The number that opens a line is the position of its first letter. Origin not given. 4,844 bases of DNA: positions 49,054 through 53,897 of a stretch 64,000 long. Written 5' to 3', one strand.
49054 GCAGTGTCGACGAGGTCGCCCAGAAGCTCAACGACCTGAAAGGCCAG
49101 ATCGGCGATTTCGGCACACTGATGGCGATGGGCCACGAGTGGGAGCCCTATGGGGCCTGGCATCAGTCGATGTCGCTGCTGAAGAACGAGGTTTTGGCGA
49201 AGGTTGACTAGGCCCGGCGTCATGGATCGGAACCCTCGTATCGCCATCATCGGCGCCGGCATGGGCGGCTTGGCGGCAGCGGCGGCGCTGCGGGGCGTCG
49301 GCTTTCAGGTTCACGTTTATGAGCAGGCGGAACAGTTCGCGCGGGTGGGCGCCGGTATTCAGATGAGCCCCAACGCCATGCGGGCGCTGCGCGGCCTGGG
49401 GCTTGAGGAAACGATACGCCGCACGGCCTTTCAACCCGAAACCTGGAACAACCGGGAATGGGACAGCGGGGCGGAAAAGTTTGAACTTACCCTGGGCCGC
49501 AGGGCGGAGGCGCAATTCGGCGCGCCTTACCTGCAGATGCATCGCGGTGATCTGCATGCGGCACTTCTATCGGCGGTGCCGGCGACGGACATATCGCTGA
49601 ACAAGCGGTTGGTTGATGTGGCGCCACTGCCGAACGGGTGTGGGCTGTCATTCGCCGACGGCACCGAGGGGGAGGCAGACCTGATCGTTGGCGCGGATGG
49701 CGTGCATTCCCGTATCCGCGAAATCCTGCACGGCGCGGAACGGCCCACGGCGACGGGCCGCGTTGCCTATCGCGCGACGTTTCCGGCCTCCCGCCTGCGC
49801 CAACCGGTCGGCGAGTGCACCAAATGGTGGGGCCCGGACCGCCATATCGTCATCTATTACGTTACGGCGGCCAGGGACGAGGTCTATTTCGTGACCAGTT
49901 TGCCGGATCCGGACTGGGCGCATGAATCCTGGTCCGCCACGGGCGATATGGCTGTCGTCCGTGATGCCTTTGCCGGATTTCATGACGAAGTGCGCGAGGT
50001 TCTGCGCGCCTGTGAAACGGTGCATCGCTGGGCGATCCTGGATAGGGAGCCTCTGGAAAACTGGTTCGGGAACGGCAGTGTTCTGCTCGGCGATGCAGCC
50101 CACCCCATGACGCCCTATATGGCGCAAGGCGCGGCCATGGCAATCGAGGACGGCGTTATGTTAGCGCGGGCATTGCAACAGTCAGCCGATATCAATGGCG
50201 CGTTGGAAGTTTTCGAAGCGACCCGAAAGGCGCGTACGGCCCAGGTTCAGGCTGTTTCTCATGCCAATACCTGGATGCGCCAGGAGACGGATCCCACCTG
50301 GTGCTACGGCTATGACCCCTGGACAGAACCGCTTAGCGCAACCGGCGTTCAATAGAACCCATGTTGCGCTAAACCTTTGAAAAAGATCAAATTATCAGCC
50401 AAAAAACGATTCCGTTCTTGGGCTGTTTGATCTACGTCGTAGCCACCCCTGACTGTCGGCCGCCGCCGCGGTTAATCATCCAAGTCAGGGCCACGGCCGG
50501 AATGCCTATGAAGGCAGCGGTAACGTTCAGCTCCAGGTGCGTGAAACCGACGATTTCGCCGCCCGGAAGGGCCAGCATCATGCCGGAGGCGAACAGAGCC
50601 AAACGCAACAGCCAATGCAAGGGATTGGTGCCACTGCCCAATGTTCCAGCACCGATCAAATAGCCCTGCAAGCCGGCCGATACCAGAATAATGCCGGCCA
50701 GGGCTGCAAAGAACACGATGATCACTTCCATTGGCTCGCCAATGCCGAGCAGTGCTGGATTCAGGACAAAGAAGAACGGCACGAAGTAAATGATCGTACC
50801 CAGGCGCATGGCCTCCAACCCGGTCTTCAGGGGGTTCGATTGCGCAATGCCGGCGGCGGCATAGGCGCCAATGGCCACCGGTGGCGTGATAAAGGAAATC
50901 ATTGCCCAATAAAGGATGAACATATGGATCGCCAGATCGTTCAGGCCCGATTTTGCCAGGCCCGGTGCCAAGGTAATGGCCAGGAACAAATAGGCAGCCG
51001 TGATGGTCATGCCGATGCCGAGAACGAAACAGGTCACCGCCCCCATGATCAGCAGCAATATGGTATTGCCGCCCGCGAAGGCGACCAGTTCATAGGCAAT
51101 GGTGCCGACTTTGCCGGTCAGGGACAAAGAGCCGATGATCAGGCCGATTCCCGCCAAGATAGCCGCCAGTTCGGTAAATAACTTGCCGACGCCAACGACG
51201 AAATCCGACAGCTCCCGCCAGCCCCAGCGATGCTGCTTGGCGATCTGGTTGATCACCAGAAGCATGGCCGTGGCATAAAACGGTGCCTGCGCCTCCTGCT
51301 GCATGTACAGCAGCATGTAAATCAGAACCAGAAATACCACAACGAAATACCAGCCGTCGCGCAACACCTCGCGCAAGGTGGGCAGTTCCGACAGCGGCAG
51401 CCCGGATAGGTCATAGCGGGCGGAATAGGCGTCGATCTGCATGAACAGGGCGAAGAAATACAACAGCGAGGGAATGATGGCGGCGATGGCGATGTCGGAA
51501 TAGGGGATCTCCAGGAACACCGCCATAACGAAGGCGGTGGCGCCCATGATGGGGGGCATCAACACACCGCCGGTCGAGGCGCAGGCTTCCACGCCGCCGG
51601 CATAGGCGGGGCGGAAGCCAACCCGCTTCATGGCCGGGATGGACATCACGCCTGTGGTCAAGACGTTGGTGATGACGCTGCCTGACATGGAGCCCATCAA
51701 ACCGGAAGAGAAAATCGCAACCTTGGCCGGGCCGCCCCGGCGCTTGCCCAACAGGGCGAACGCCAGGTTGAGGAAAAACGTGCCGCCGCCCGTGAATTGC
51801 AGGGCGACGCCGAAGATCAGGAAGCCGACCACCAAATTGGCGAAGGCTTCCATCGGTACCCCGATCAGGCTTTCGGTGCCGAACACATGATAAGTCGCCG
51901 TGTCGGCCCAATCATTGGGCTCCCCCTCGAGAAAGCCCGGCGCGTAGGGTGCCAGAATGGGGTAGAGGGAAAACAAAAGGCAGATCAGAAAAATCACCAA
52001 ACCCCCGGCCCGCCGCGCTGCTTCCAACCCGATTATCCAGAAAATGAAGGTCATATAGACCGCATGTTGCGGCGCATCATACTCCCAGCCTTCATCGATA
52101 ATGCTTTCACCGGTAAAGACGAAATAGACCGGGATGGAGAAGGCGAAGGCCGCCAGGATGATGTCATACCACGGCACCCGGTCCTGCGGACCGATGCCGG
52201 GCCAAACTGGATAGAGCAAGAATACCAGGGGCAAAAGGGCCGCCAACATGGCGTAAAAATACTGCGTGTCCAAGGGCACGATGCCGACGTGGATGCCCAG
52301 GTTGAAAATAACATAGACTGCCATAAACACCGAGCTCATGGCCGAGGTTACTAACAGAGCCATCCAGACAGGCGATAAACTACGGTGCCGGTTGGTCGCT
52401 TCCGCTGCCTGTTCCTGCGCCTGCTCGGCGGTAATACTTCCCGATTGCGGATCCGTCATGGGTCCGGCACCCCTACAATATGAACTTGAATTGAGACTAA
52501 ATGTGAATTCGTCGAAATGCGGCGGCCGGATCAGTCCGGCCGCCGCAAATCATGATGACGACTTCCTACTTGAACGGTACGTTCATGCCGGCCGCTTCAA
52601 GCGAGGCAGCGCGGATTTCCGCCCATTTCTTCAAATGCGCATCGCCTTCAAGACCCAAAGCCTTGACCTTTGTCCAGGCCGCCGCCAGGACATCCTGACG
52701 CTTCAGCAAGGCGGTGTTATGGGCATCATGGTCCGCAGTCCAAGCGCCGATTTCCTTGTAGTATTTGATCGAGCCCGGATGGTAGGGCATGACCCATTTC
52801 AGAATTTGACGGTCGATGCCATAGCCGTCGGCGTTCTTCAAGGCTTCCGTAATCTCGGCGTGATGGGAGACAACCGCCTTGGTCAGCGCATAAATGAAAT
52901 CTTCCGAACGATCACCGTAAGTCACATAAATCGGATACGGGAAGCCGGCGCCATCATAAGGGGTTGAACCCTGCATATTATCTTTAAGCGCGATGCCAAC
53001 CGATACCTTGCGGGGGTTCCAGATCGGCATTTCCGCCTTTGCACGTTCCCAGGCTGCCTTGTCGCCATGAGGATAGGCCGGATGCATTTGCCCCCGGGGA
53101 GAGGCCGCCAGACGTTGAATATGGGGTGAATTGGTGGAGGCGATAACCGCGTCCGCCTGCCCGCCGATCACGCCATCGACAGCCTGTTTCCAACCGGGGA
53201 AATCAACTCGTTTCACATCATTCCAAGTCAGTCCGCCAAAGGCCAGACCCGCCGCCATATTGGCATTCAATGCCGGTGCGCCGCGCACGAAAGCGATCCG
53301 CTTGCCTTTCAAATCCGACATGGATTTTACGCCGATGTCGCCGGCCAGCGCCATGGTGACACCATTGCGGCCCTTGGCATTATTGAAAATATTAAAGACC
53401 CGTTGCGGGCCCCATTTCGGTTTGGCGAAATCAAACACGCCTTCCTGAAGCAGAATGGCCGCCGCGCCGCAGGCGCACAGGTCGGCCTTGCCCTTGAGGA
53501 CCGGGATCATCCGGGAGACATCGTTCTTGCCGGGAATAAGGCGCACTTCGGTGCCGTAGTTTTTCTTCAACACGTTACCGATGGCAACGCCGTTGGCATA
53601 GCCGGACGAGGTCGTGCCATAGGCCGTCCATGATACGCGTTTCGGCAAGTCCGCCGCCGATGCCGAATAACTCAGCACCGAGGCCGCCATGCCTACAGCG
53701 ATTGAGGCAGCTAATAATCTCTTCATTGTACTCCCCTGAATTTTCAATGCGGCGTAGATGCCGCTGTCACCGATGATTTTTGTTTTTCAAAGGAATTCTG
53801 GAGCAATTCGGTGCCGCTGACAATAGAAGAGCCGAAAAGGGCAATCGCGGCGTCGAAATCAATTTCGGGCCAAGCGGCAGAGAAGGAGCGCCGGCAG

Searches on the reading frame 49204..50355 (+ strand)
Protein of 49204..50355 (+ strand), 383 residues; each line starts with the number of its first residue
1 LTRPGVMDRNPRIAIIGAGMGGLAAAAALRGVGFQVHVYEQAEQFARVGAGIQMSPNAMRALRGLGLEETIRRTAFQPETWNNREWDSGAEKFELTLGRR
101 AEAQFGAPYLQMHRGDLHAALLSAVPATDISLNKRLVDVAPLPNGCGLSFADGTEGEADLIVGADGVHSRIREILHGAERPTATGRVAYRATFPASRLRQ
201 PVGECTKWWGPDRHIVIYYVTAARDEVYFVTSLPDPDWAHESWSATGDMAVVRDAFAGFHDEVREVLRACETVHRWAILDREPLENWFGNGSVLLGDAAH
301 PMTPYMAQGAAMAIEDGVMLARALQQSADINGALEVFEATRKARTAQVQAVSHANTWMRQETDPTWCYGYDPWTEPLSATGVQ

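Call 54: search_protein_families(library=pfam, proteins=[window:49204-50355:+], max_evalue=0.00001)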
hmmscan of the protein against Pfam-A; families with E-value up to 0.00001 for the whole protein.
window:49204-50355:+ (383 aa): 2 families
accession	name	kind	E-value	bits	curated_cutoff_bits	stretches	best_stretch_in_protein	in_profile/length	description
PF01494.25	FAD_binding_3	-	1.7e-20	74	22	1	13-347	4-344/349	FAD binding domain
PF13450.12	NAD_binding_8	-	3.1e-06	27.8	21.9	1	15-44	1-30/68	NAD(P)-binding Rossmann-like domain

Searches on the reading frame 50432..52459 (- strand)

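Call 54: search_protein_families(library=pfam, proteins=[window:50432-52459:-], max_evalue=0.00001)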
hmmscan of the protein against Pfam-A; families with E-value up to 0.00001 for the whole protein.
window:50432-52459:- (675 aa): 1 family
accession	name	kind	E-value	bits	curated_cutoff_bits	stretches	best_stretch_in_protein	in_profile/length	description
PF06808.19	DctM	-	1.2e-98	331.1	23.8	1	140-573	2-407/413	Tripartite ATP-independent periplasmic transporter, DctM component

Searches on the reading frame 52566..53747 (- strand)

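Call 54: search_protein_families(library=pfam, proteins=[window:52566-53747:-], max_evalue=0.00001)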
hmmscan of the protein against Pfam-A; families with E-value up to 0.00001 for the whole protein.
window:52566-53747:- (393 aa): 2 families
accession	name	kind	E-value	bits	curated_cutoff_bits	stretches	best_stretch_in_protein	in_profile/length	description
PF16868.10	NMT1_3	-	3.1e-17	63.6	27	1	44-334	5-289/289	NMT1-like family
PF09084.16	NMT1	-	1.2e-07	32.3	20.5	1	130-207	76-151/216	NMT1/THI5 like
